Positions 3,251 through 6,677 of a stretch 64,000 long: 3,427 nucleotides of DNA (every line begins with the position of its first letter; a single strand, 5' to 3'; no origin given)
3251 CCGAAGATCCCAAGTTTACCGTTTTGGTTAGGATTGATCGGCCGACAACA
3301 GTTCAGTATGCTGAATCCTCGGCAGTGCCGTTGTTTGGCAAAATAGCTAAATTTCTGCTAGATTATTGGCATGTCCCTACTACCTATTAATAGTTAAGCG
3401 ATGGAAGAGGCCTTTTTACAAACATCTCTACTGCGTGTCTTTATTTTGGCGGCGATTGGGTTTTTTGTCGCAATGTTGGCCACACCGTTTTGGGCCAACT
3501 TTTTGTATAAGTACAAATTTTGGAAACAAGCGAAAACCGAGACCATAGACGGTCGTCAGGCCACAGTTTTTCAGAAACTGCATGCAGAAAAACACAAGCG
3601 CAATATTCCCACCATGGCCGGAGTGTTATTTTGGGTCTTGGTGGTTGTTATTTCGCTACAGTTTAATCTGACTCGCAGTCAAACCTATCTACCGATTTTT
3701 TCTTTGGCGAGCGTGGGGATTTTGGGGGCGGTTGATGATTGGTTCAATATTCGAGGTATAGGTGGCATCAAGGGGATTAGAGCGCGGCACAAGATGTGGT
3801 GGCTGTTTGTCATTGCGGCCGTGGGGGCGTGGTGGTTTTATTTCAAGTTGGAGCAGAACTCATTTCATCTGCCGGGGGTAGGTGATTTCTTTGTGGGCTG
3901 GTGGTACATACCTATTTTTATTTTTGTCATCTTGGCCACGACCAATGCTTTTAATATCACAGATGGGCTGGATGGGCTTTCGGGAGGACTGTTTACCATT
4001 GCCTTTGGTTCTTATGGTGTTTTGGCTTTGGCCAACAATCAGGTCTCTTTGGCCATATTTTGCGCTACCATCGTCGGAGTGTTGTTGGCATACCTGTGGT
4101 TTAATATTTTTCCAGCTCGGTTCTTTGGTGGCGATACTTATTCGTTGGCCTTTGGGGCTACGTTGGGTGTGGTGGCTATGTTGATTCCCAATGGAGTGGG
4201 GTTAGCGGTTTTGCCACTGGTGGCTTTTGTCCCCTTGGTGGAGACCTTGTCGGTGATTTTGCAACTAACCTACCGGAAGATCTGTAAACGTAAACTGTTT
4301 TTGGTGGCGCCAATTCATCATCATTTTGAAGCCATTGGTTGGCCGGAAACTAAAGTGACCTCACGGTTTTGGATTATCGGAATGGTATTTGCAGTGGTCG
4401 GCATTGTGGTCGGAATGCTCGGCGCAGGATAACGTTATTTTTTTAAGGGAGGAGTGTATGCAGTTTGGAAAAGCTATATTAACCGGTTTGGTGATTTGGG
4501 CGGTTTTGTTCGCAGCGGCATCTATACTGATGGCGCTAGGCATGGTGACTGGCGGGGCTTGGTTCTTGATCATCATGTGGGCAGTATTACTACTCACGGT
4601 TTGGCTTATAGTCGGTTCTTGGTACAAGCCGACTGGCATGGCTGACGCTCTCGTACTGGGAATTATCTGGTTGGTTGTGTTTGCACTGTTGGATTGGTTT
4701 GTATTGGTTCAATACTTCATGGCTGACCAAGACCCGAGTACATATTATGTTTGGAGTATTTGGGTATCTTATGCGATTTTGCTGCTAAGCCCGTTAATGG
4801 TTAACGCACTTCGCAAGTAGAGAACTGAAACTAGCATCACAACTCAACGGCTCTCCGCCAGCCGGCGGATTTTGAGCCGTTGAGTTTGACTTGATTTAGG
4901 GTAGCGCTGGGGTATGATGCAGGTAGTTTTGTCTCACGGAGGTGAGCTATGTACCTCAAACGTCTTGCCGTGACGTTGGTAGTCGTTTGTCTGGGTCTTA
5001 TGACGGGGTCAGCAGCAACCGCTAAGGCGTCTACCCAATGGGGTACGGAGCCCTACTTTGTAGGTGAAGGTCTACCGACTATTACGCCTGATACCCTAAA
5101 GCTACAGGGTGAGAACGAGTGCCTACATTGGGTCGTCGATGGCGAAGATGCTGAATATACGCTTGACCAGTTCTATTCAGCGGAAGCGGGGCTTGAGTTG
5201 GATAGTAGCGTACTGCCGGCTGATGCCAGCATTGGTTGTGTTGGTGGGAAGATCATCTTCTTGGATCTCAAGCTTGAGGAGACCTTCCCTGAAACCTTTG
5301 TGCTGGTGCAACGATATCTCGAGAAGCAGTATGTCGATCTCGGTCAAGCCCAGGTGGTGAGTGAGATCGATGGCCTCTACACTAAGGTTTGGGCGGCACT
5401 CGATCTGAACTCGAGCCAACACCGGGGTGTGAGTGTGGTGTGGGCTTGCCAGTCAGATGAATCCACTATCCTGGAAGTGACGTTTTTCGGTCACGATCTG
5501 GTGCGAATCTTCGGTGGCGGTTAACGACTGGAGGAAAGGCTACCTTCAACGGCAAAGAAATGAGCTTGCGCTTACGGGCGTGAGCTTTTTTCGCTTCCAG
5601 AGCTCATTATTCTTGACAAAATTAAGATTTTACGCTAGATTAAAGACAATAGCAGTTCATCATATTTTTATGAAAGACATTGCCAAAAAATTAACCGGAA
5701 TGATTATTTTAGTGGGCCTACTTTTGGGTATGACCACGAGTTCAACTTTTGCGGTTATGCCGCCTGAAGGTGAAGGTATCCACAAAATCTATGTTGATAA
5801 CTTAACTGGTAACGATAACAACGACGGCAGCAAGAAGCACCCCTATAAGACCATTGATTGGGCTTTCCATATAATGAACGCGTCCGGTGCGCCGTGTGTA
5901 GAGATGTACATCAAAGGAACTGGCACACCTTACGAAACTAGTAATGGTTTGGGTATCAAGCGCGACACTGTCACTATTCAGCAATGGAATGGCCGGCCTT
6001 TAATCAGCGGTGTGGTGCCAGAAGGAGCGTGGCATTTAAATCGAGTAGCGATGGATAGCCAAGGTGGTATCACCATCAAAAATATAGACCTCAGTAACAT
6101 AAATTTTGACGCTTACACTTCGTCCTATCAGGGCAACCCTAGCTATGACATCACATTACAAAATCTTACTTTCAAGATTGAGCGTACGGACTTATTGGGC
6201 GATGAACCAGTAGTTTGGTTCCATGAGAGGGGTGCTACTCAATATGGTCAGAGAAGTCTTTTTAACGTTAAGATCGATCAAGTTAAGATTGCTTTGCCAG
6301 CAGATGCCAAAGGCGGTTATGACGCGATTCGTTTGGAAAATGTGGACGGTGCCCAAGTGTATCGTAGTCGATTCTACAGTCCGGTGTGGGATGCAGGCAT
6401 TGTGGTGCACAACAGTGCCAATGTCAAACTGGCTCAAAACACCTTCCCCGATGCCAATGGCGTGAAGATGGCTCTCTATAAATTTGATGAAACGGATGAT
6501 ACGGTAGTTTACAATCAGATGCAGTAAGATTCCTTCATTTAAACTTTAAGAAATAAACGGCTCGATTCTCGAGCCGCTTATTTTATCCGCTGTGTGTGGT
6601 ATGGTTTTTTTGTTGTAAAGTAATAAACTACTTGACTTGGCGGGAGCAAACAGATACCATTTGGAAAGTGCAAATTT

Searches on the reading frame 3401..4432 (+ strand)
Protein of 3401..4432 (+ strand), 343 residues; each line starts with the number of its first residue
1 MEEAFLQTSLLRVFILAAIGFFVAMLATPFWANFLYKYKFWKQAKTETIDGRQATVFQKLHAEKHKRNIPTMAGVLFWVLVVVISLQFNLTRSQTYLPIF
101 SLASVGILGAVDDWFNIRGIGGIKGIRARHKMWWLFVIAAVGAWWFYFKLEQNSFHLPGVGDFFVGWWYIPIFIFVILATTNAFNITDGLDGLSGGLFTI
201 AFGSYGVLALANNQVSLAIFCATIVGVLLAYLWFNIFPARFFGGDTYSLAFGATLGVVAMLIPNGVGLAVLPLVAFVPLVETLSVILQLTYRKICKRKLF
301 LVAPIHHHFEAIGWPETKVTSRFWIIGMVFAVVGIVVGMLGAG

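Call 36: search_protein_families(library=pfam, max_evalue=0.001, proteins=[window:3401-4432:+])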
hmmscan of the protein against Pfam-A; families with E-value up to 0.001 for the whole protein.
window:3401-4432:+ (343 aa): 1 family
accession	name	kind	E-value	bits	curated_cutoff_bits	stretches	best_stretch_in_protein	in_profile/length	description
PF00953.26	Glycos_transf_4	-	2.5e-29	102.8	27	1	100-261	6-158/160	Glycosyl transferase family 4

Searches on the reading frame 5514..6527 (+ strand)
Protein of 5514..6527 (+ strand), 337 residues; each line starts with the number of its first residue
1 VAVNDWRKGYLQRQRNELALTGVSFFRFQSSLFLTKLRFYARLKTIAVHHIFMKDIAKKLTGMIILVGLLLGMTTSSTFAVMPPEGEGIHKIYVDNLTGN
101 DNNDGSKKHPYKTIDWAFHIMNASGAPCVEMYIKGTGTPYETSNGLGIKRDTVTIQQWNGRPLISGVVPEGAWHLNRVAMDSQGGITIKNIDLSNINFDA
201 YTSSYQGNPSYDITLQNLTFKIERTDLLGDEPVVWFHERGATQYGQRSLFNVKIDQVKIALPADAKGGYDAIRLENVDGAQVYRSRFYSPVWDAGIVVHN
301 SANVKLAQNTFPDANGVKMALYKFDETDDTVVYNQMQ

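Call 36: search_protein_families(library=pfam, max_evalue=0.001, proteins=[window:5514-6527:+])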
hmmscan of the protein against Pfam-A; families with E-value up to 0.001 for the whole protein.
window:5514-6527:+ (337 aa): 1 family
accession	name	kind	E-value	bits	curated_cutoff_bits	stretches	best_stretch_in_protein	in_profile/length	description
PF07602.17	DUF1565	-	6.2e-05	22.9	20.3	0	98-124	2-28/257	Protein of unknown function (DUF1565)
